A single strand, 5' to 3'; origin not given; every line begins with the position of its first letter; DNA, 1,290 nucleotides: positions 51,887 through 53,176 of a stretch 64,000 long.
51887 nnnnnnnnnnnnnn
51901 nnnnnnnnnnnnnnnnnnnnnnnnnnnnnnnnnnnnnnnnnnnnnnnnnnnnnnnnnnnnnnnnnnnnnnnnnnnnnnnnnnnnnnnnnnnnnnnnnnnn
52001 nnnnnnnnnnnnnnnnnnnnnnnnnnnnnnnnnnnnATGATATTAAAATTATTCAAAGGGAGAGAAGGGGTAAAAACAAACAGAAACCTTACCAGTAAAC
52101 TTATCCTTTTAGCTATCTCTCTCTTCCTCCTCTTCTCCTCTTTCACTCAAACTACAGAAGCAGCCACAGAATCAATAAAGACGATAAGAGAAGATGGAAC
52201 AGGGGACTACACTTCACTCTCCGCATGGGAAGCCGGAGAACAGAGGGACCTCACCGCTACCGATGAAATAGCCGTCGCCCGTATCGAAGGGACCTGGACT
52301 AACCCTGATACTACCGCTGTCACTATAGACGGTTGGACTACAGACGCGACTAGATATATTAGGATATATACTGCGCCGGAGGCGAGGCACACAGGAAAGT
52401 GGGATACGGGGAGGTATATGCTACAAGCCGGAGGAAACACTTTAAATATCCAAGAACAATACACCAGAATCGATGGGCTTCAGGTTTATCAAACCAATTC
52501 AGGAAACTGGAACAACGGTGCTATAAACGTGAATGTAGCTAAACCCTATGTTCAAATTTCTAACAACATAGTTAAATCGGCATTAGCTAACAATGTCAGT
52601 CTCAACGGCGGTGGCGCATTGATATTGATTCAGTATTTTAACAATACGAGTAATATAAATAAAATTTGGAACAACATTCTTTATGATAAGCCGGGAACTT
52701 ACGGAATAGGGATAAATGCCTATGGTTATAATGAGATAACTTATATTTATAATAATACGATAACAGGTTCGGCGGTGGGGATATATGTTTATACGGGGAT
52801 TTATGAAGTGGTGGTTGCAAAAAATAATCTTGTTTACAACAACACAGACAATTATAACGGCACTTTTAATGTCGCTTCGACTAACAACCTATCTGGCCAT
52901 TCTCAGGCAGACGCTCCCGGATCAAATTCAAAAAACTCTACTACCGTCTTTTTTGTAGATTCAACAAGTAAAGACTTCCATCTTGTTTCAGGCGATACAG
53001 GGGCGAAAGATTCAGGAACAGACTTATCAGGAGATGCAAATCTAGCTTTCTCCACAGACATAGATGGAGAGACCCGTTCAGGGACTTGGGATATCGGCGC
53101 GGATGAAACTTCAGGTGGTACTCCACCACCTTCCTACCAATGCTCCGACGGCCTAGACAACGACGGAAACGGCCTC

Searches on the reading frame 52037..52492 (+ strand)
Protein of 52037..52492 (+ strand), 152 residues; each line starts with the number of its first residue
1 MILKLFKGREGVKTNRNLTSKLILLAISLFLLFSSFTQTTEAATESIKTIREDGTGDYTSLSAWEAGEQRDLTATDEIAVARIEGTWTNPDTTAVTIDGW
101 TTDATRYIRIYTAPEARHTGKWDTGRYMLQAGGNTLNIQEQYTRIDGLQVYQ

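Call 32: find_homologous_proteins(query=window:52037-52492:+)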
Query seq(152 aa) (152 aa): 35 proteins with E <= 0.001 among 64 candidates.
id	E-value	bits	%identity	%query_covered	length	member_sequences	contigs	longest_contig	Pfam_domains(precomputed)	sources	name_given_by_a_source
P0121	1.8e-56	208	68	79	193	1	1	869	-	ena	-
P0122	8.8e-53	196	68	95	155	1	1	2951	-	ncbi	ncbi:MAG: hypothetical protein COU71_00525, partial [Parcubacteria group bacterium CG10_big_fil_rev_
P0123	6.8e-45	170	73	73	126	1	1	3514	-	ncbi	-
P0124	1.3e-42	163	67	76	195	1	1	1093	-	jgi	-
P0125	9.9e-42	160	81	61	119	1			-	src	-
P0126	6.9e-40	154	68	67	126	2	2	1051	-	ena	-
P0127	9.6e-40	154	58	86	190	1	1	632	-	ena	-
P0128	5.6e-39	151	74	66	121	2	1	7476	-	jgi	-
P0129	7.3e-36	141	56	83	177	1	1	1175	-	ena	-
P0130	2.3e-30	123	81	49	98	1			-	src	-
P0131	1.5e-25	108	53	72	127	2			-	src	-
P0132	1.5e-25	108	56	69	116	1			-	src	-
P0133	1.9e-24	104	52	71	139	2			-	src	-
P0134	1.1e-21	95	52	57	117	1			-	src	-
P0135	2.7e-20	91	48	71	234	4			-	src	-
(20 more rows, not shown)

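Call 34: find_encoding_contigs(protein=P0121, flank=3000, max_places=10)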
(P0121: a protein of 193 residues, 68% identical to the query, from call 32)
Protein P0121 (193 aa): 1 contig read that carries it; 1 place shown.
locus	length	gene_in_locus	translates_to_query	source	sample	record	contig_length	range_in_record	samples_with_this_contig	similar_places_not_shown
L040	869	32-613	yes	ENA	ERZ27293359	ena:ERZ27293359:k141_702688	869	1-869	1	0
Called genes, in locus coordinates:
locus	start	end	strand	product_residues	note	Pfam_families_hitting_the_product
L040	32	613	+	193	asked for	-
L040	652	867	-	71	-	?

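Call 35: find_encoding_contigs(protein=P0126, flank=3000, max_places=10)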
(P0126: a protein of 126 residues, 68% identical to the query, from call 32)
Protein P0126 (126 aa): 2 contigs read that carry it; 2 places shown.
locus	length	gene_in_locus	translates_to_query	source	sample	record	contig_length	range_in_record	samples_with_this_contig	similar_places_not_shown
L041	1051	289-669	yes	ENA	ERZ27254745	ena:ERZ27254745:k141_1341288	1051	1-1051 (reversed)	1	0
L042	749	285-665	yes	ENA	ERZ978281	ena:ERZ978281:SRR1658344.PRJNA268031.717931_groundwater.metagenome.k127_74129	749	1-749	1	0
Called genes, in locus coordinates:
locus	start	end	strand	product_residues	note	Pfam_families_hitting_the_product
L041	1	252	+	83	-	?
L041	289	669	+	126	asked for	-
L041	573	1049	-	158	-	?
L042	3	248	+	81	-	?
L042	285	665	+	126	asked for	-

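Call 70: find_encoding_contigs(protein=P0124, flank=1500, max_places=5)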
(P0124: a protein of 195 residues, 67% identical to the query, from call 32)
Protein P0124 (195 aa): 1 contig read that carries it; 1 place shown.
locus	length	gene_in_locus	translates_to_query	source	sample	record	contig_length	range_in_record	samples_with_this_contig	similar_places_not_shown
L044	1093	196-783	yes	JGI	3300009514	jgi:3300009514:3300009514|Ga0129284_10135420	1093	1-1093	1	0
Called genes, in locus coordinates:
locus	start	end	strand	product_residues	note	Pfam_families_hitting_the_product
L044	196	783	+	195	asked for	-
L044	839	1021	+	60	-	-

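Call 71: find_encoding_contigs(protein=P0123, flank=1500, max_places=5)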
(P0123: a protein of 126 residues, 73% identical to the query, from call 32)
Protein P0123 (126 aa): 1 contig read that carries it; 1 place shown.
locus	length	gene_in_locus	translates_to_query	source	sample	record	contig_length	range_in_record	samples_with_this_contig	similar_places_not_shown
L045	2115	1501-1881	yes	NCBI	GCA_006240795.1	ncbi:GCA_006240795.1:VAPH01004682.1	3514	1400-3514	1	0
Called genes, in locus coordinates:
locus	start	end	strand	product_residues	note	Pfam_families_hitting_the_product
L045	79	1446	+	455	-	-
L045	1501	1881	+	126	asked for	-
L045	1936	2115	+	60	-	?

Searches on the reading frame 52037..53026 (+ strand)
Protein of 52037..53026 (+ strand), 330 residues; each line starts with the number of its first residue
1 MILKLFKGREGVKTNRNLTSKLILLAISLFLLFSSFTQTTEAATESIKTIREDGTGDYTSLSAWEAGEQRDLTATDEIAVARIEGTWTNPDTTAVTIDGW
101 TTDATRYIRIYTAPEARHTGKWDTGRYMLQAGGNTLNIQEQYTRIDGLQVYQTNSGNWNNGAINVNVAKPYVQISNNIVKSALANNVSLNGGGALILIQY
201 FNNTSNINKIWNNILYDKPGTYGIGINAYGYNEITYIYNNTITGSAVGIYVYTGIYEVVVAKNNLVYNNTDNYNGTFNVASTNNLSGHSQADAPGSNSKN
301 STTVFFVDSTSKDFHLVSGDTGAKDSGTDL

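Call 18: find_related_loci(query=window:52037-53026:+, collection=metagenome_contigs, flank=1500)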
Query window:52037-53026:+ (330 aa) in metagenome_contigs; peptide patterns used: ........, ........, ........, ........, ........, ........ (x = any residue, [..] = any of these).
208 stretches matched a pattern; 26 encode a relative of the query (tblastn E <= 1e-3); 26 distinct loci.
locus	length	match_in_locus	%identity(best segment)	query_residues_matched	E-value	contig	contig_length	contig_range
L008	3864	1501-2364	56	33-330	8e-88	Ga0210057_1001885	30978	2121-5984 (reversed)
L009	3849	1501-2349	45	40-330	1e-62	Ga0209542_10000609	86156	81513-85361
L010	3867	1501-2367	41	31-330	2e-59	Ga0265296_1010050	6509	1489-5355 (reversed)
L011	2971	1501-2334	42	43-330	4e-51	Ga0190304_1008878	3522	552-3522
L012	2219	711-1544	41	43-330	4e-51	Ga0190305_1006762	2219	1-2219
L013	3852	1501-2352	44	40-330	9e-50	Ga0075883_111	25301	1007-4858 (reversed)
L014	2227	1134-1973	41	43-330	5e-49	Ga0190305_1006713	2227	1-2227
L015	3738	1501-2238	43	90-330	2e-48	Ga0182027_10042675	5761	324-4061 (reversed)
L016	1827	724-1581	41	43-330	9e-47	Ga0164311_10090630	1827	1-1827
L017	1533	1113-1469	69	40-152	2e-46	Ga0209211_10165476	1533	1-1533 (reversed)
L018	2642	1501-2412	39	17-318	1e-44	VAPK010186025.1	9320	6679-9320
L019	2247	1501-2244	42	91-330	6e-43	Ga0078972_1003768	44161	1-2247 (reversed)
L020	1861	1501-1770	77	40-129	1e-41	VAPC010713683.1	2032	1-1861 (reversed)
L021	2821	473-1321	40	43-330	2e-41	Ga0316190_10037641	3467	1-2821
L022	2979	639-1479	78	40-330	3e-41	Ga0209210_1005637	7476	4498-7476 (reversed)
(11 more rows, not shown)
